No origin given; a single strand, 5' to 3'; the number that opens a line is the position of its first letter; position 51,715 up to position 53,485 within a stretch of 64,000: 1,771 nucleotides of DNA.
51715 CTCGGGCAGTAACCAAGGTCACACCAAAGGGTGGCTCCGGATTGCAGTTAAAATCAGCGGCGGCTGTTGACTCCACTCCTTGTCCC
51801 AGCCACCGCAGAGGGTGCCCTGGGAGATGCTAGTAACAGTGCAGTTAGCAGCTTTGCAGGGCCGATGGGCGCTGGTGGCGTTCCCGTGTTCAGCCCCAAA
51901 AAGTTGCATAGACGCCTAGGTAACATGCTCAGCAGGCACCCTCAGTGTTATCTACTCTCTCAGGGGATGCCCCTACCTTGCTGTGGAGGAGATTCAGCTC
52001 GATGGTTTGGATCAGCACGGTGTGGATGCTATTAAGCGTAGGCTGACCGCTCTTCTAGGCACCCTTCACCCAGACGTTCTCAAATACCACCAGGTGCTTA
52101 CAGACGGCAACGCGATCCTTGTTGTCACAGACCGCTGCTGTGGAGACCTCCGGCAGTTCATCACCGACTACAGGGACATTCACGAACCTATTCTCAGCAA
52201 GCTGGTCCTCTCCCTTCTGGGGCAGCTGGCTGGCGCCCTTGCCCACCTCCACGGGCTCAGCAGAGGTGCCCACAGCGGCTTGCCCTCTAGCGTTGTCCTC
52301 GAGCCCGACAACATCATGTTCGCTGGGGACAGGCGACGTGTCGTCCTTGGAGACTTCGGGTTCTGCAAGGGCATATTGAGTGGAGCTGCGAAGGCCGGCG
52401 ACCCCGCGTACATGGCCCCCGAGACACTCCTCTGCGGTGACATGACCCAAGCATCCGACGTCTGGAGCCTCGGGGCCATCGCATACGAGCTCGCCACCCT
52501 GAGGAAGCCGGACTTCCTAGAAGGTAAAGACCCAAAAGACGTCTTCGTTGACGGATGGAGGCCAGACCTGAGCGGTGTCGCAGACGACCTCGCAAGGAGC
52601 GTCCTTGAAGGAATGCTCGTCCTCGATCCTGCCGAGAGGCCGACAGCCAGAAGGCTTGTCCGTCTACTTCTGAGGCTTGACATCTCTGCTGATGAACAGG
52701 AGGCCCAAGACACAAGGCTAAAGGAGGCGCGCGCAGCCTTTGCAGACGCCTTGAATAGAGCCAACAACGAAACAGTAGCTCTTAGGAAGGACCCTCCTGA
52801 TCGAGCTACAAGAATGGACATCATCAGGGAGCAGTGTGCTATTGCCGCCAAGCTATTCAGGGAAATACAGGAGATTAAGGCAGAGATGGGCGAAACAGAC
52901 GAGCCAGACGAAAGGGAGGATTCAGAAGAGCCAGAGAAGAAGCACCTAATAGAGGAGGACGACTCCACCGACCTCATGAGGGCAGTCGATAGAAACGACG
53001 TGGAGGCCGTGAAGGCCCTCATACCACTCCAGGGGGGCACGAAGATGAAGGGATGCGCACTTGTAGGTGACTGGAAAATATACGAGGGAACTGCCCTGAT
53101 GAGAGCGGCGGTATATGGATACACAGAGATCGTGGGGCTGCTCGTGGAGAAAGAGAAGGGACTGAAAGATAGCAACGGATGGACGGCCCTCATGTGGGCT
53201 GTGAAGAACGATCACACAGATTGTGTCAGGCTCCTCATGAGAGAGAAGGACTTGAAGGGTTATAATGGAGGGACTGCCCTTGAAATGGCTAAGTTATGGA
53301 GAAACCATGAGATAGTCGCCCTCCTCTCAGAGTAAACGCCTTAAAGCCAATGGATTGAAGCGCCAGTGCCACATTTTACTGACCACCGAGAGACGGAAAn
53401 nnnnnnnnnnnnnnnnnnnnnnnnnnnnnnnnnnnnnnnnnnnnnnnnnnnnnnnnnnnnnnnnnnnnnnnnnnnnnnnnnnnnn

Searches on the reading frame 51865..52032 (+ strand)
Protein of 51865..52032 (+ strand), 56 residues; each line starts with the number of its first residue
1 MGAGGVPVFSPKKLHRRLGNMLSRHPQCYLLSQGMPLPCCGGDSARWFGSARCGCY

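Call 27: search_protein_families(library=pfam, proteins=[L013:336-839:+], max_evalue=0.1)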
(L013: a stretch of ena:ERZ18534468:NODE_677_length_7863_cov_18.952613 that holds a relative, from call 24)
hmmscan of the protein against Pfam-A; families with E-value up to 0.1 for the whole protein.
L013:336-839:+ (167 aa): 1 family
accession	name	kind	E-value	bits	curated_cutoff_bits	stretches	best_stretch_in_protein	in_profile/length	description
PF05879.18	RHD3_GTPase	-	7.1e-19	68.6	42.4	1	27-139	3-113/245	Root hair defective 3 GTP-binding protein (RHD3) GTPase domain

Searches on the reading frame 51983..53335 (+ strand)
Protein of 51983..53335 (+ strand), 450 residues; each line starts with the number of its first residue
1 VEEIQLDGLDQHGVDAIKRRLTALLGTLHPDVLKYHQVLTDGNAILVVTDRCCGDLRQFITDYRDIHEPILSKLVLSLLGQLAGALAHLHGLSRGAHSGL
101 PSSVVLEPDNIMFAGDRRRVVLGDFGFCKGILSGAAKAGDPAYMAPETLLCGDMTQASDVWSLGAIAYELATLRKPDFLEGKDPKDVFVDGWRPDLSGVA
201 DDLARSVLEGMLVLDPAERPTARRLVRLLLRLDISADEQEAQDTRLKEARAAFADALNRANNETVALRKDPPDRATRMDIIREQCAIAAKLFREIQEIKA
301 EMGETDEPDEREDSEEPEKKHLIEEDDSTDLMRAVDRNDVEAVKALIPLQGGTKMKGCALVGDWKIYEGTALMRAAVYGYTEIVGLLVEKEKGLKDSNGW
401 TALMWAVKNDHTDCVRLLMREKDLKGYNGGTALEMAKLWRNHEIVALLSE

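Call 7: search_protein_families(library=pfam, proteins=[window:51983-53335:+], max_evalue=0.1)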
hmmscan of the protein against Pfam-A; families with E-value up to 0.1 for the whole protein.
window:51983-53335:+ (450 aa): 7 families
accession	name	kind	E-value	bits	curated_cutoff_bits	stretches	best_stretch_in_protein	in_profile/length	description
PF12796.13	Ank_2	-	1.8e-21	77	27.3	2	372-448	1-79/90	Ankyrin repeats (3 copies)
PF00069.31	Pkinase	-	1.9e-19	70.5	31.7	1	23-226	51-258/263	Protein kinase domain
PF07714.23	PK_Tyr_Ser-Thr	-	1e-13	51.7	23.1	1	17-227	48-256/258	Protein tyrosine and serine/threonine kinase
PF00023.36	Ank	-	3.7e-13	49.4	21.1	1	398-420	1-23/33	Ankyrin repeat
PF13606.12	Ank_3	-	1.2e-08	34.9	22.3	1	398-420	1-23/30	Ankyrin repeat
PF13637.12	Ank_4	-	7.9e-08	32.8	22.7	1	372-418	1-49/50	Ankyrin repeats (many copies)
PF13857.12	Ank_5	-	6.9e-06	26.8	27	1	396-436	11-56/56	Ankyrin repeats (many copies)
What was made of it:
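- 51944..53335 (+): Gene B: the rest of the ancestral CDS (kinase-dead NEK domain, acidic linker, ankyrin repeats). It is open throughout. The formal ORF starts at GTG 51983. Pfam Pkinase E=1.9e-19 from profile position 51 on, and Ank_2 E=1.8e-21 (call 7).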

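Call 8: find_homologous_proteins(query=window:51983-53335:+)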
Query window:51983-53335:+ (450 aa): 188 proteins with E <= 0.001 among 8000 candidates; the best 120 are listed.
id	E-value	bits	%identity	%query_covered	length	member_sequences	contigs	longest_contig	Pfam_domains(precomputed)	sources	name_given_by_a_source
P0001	2.6e-266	902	79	100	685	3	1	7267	PF07714.24,PF00069.32,PF13606.13,PF13857.13,PF12796.14,PF00023.37,PF13637.13,PF24521.3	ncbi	ncbi:Ankyrin repeat protein, partial [Giardia duodenalis]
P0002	2.2e-259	879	69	97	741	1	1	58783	PF07714.24,PF00069.32,PF13606.13,PF13857.13,PF12796.14,PF00023.37,PF13637.13,PF24521.3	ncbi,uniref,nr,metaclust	ncbi:NEK, Kinase [Giardia lamblia P15]|uniref:NEK, Kinase n=1 Tax=Giardia intestinalis (strain P15) 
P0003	8.9e-257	870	81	96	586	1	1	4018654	PF07714.24,PF00069.32,PF13606.13,PF13857.13,PF12796.14,PF00023.37,PF13637.13,PF24521.3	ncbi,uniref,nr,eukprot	ncbi:Kinase, NEK [Giardia duodenalis]|uniref:Kinase, NEK n=1 Tax=Giardia intestinalis (strain ATCC 5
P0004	3.3e-256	868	86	100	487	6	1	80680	PF07714.24,PF00069.32,PF13606.13,PF13857.13,PF12796.14,PF00023.37,PF13637.13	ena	-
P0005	1.6e-247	840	84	100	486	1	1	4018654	PF07714.24,PF00069.32,PF13606.13,PF13857.13,PF12796.14,PF00023.37,PF13637.13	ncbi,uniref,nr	ncbi:Kinase, NEK [Giardia duodenalis]|uniref:non-specific serine/threonine protein kinase n=1 Tax=Gi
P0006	6.0e-245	831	70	97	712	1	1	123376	PF07714.24,PF00069.32,PF13606.13,PF13857.13,PF12796.14,PF00023.37,PF13637.13,PF24521.3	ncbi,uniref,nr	ncbi:NEK, Kinase [Giardia lamblia P15]|uniref:NEK, Kinase n=1 Tax=Giardia intestinalis (strain P15) 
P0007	5.0e-243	825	72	100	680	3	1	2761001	PF07714.24,PF00069.32,PF13606.13,PF13857.13,PF12796.14,PF00023.37,PF13637.13,PF24521.3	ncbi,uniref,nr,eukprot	ncbi:Kinase, NEK [Giardia duodenalis]|uniref:Kinase, NEK n=1 Tax=Giardia intestinalis (strain ATCC 5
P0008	2.6e-241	819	68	100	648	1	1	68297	PF07714.24,PF00069.32,PF13606.13,PF13857.13,PF12796.14,PF00023.37,PF13637.13,PF24521.3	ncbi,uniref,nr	ncbi:Kinase, NEK [Giardia lamblia P15]|uniref:Kinase, NEK n=1 Tax=Giardia intestinalis (strain P15) 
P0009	1.1e-236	804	69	97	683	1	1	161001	PF07714.24,PF00069.32,PF13606.13,PF13857.13,PF12796.14,PF00023.37,PF13637.13,PF24521.3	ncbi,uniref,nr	ncbi:Kinase, NEK [Giardia lamblia P15]|uniref:Kinase, NEK n=1 Tax=Giardia intestinalis (strain P15) 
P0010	6.1e-233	792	69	100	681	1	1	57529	PF07714.24,PF00069.32,PF13606.13,PF13857.13,PF12796.14,PF00023.37,PF13637.13,PF24521.3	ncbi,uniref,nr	ncbi:Kinase, NEK [Giardia lamblia P15]|uniref:Kinase, NEK n=1 Tax=Giardia intestinalis (strain P15) 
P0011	6.8e-221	752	100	75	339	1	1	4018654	PF07714.24,PF00069.32,PF13606.13,PF13857.13,PF12796.14,PF00023.37,PF13637.13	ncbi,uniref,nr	ncbi:Kinase, NEK [Giardia duodenalis]|uniref:Kinase, NEK n=1 Tax=Giardia intestinalis (strain ATCC 5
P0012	2.2e-214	731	60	99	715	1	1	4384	PF07714.24,PF00069.32,PF13606.13,PF13857.13,PF12796.14,PF00023.37,PF13637.13,PF24521.3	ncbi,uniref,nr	ncbi:Ankyrin repeat protein [Giardia duodenalis]|uniref:Ankyrin repeat protein n=1 Tax=Giardia intes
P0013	6.7e-208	709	61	99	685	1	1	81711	PF07714.24,PF00069.32,PF13606.13,PF13857.13,PF12796.14,PF00023.37,PF13637.13,PF24521.3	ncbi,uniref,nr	ncbi:Kinase, NEK [Giardia lamblia P15]|uniref:Kinase, NEK n=1 Tax=Giardia intestinalis (strain P15) 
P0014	8.4e-203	692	59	96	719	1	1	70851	PF07714.24,PF00069.32,PF13606.13,PF13857.13,PF12796.14,PF00023.37,PF13637.13,PF24521.3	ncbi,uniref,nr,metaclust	ncbi:Kinase, NEK [Giardia lamblia P15]|uniref:Kinase, NEK n=1 Tax=Giardia intestinalis (strain P15) 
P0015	6.9e-178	610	73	64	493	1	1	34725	PF00069.32,PF13606.13,PF13857.13,PF12796.14,PF00023.37,PF13637.13,PF24521.3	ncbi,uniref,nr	ncbi:Kinase, NEK [Giardia lamblia P15]|uniref:Kinase, NEK n=1 Tax=Giardia intestinalis (strain P15) 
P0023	7.2e-121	422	37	100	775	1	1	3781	PF07714.24,PF00069.32,PF13606.13,PF13857.13,PF12796.14,PF00023.37,PF13637.13,PF24521.3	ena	-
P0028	7.1e-105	370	34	89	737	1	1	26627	PF07714.24,PF00069.32,PF13606.13,PF13857.13,PF12796.14,PF00023.37,PF13637.13,PF24521.3,PF26344.1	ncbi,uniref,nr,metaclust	ncbi:Kinase, NEK [Giardia lamblia P15]|uniref:Kinase, NEK n=1 Tax=Giardia intestinalis (strain P15) 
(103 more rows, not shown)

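Call 13: find_encoding_contigs(protein=P0028, flank=10000, max_places=3)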
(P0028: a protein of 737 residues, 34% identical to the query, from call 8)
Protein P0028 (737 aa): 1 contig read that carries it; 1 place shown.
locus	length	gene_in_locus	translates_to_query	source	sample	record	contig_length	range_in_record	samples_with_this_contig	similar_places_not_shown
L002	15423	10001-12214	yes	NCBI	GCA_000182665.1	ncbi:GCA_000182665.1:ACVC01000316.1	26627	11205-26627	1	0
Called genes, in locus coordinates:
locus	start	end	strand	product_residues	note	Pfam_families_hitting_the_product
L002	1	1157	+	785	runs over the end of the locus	PF03302:VSP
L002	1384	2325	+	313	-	PF03152:UFD1_N1, PF24842:UFD1_N2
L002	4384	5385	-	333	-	-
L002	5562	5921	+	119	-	PF00428:Ribosomal_60s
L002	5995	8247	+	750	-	-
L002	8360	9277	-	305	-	-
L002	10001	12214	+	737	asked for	PF00069:Pkinase, PF07714:PK_Tyr_Ser-Thr, PF12796:Ank_2, PF12796:Ank_2, PF12796:Ank_2, PF12796:Ank_2, PF13637:Ank_4, PF12796:Ank_2, +10 more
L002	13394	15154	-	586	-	-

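Call 20: find_encoding_contigs(protein=P0005, flank=6000, max_places=4)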
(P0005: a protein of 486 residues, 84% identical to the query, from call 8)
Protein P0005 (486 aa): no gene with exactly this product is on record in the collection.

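Call 21: find_encoding_contigs(protein=P0011, flank=10000, max_places=6)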
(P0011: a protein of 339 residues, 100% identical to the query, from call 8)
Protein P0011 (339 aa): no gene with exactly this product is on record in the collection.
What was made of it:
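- Tried and rejected: find_encoding_contigs found no record for the WB proteins P0005 and P0011 (calls 20, 21).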

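Call 24: find_encoding_contigs(protein=P0144, flank=10000, max_places=6)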
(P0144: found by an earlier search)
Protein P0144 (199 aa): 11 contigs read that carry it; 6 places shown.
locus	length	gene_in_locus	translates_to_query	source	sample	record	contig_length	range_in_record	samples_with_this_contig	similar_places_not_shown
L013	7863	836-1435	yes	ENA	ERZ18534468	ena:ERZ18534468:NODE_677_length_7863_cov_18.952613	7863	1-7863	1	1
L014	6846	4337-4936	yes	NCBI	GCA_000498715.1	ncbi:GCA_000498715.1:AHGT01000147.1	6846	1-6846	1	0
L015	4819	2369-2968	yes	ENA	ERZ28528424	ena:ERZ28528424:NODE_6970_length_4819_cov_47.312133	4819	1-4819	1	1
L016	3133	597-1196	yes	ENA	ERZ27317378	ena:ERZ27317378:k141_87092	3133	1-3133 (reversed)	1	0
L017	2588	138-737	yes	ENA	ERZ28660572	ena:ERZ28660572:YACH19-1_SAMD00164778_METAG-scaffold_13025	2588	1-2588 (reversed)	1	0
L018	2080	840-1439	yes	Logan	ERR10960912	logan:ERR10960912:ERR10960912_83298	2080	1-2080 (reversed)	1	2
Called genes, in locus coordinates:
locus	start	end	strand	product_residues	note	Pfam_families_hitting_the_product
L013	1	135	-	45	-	?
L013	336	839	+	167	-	PF05879:RHD3_GTPase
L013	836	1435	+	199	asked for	PF12796:Ank_2, PF13637:Ank_4 (faint), PF13857:Ank_5 (faint), PF00023:Ank (faint), PF12796:Ank_2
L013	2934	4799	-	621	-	-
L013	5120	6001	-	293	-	PF00023:Ank (faint), PF13606:Ank_3 (faint), PF13637:Ank_4 (faint), PF12796:Ank_2, PF13857:Ank_5 (faint), PF12796:Ank_2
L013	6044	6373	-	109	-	PF00023:Ank (faint), PF13606:Ank_3 (faint), PF12796:Ank_2 (weak)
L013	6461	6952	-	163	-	-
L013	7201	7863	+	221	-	?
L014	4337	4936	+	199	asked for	PF12796:Ank_2, PF13637:Ank_4 (faint), PF13857:Ank_5 (faint), PF00023:Ank (faint), PF12796:Ank_2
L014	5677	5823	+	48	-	-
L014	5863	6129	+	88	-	-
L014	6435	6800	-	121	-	-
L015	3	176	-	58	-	?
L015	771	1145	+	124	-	-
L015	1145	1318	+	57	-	-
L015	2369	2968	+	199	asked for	PF12796:Ank_2, PF13637:Ank_4 (faint), PF13857:Ank_5 (faint), PF00023:Ank (faint), PF12796:Ank_2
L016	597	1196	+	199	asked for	PF12796:Ank_2, PF13637:Ank_4 (faint), PF13857:Ank_5 (faint), PF00023:Ank (faint), PF12796:Ank_2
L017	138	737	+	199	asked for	PF12796:Ank_2, PF13637:Ank_4 (faint), PF13857:Ank_5 (faint), PF00023:Ank (faint), PF12796:Ank_2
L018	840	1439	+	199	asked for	PF12796:Ank_2, PF13637:Ank_4 (faint), PF13857:Ank_5 (faint), PF00023:Ank (faint), PF12796:Ank_2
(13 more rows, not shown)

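Call 27: search_protein_families(library=pfam, proteins=[L013:336-839:+], max_evalue=0.1)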
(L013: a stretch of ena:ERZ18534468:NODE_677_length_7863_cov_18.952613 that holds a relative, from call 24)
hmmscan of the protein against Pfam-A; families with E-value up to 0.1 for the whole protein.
L013:336-839:+ (167 aa): 1 family
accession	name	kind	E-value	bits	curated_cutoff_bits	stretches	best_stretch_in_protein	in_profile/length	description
PF05879.18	RHD3_GTPase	-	7.1e-19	68.6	42.4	1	27-139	3-113/245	Root hair defective 3 GTP-binding protein (RHD3) GTPase domain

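Call 37: list_cluster_members(proteins=[P0150, P0151, P0152, P0153, P0154, P0121, P0023])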
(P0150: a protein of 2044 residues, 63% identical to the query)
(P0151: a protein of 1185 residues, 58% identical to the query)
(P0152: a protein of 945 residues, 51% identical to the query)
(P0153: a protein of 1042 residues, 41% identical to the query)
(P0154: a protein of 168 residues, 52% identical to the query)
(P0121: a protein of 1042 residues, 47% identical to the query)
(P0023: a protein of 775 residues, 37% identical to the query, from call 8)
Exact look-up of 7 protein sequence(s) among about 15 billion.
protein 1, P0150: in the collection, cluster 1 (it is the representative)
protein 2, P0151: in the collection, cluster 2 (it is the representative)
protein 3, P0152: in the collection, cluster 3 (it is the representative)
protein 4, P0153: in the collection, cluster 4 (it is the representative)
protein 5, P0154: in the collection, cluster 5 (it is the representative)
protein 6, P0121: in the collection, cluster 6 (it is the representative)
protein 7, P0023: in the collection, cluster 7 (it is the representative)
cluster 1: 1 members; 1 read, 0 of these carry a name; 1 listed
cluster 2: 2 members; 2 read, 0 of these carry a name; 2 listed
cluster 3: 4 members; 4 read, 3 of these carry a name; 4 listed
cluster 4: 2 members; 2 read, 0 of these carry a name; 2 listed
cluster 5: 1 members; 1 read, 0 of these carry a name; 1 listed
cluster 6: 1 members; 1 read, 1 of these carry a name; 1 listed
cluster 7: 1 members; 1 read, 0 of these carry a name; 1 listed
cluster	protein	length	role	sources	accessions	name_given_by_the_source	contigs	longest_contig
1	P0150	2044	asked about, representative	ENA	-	-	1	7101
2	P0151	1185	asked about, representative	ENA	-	-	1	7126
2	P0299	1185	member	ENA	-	-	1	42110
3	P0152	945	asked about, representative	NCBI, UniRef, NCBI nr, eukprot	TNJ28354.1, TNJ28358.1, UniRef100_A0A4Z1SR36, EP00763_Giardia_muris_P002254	hypothetical protein GMRT_12166 [Giardia muris] | GB1/RHD3-type G domain-containing protein n=1 Tax=Giardia muris TaxID=5742 ... | hypothetical protein GMRT_12211 [Giardia muris]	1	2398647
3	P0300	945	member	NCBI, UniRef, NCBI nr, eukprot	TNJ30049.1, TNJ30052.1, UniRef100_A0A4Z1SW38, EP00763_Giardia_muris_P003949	hypothetical protein GMRT_11306 [Giardia muris] | GB1/RHD3-type G domain-containing protein n=1 Tax=Giardia muris TaxID=5742 ... | hypothetical protein GMRT_20857 [Giardia muris]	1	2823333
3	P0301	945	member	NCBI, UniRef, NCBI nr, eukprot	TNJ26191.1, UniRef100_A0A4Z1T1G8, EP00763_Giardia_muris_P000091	hypothetical protein GMRT_11628 [Giardia muris] | GB1/RHD3-type G domain-containing protein n=1 Tax=Giardia muris TaxID=5742 ... | TNJ26191.1 hypothetical protein GMRT_11628 [Giardia muris]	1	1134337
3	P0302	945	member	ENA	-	-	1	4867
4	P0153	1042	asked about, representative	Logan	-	-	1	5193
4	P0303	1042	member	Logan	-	-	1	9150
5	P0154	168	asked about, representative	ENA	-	-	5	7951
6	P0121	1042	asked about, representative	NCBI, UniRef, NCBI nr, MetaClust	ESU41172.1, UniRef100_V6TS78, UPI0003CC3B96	Ankyrin repeat protein [Giardia duodenalis] | Ankyrin repeat protein n=1 Tax=Giardia intestinalis TaxID=5741 RepID=V6TS78_GIAIN | Ankyrin repeat protein [Giardia intestinalis]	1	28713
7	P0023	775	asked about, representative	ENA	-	-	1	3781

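Call 40: find_encoding_contigs(protein=P0299, flank=10000, max_places=4)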
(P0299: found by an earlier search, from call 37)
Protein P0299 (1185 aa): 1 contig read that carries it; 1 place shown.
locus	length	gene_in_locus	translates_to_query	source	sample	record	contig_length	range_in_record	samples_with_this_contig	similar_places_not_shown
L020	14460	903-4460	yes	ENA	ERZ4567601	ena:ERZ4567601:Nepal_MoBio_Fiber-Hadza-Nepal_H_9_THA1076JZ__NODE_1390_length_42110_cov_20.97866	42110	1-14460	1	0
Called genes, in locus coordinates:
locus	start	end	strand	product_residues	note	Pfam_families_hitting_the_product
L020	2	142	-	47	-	?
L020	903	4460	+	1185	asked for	PF25683:URGCP_GTPase (weak), PF05879:RHD3_GTPase, PF12796:Ank_2, PF12796:Ank_2, PF12796:Ank_2, PF12796:Ank_2, PF13637:Ank_4, PF12796:Ank_2, +6 more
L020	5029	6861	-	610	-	PF03302:VSP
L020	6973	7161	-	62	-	-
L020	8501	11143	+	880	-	PF00069:Pkinase, PF12796:Ank_2, PF12796:Ank_2, PF13637:Ank_4 (weak), PF13857:Ank_5 (weak), PF12796:Ank_2, PF13857:Ank_5 (weak), PF12796:Ank_2 (weak), +2 more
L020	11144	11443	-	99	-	PF00125:Histone (weak), PF15511:CENP-T_C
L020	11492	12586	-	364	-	PF04188:Mannosyl_trans2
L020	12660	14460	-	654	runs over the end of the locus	PF00069:Pkinase, PF07714:PK_Tyr_Ser-Thr, PF13637:Ank_4 (faint), PF13857:Ank_5 (faint), PF12796:Ank_2, PF00023:Ank (faint), PF13606:Ank_3 (faint), PF12796:Ank_2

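Call 42: list_cluster_members(proteins=[L020:11492-12586:-, L020:11144-11443:-, L020:8501-11143:+, L020:5029-6861:-, P0299, P0153, P0004, P0001])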
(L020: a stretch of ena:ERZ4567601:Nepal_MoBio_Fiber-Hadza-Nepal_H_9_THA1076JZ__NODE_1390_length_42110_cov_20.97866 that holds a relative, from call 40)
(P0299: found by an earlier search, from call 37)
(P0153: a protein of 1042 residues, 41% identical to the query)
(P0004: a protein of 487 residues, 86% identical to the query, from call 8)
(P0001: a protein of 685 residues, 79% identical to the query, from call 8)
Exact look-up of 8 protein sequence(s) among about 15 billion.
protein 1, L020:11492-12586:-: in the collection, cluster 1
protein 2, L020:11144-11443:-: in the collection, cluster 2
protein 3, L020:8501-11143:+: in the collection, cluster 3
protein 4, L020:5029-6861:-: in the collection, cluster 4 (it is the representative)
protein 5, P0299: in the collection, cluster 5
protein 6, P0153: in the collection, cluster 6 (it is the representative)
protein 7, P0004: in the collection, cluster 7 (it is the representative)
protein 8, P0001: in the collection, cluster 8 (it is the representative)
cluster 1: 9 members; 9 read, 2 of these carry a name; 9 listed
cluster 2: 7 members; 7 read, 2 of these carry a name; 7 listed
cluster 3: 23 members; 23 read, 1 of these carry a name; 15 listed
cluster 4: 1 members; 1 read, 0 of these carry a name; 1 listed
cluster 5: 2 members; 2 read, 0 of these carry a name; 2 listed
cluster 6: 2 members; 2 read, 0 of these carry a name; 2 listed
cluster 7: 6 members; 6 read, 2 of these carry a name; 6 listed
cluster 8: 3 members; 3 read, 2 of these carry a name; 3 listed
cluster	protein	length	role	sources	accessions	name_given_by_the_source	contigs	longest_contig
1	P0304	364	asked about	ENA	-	-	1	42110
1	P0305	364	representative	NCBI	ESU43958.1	Glycosylphosphatidylinositol-alpha 1,6 mannosyltransferase 2, partial [Giardia duodenalis]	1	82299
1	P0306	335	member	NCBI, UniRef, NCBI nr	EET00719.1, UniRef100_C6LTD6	Hypothetical protein GL50581_2033 [Giardia duodenalis ATCC 50581] | GPI mannosyltransferase 2 n=2 Tax=Giardia intestinalis TaxID=5741 RepID=C6LTD6_GIAIB | Hypothetical protein GL50581_2033 [Giardia intestinalis ATCC 50581]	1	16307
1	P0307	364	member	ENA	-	-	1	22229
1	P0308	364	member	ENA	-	-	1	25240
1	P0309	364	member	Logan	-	-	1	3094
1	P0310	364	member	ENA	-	-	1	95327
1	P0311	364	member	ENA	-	-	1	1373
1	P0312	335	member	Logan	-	-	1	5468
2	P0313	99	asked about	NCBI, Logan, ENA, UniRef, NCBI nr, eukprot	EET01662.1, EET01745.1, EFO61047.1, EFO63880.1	Histone H4 [Giardia muris] | Histone H4 n=9 Tax=Giardia TaxID=5740 RepID=A8BUJ9_GIAIC | Histone H4 [Giardia intestinalis]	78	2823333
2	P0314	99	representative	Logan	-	-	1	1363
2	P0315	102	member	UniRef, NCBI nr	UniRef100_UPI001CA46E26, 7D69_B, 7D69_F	Histone H4 n=1 Tax=Giardia intestinalis TaxID=5741 RepID=UPI001CA46E26 | Chain B, Histone H4 [Giardia intestinalis]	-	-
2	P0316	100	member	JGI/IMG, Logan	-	-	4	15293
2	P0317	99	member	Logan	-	-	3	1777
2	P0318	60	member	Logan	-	-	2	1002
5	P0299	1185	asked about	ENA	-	-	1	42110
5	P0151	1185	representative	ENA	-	-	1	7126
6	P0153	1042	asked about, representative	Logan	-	-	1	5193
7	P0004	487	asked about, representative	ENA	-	-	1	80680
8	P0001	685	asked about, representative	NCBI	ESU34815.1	Ankyrin repeat protein, partial [Giardia duodenalis]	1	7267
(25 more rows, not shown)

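Call 54: find_encoding_contigs(protein=P0001, flank=3000, max_places=3)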
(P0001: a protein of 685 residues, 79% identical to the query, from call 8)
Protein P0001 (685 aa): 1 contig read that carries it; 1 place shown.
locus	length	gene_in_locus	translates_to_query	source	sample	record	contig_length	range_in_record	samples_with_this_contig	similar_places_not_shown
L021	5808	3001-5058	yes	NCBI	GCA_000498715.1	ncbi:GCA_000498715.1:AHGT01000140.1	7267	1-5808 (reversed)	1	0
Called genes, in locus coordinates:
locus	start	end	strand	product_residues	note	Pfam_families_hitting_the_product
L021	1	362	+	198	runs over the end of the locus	PF04326:SLFN_AlbA_2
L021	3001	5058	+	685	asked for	PF00069:Pkinase, PF07714:PK_Tyr_Ser-Thr, PF12796:Ank_2, PF13637:Ank_4 (weak), PF12796:Ank_2, PF13637:Ank_4, PF12796:Ank_2, PF12796:Ank_2, +5 more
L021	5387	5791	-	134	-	-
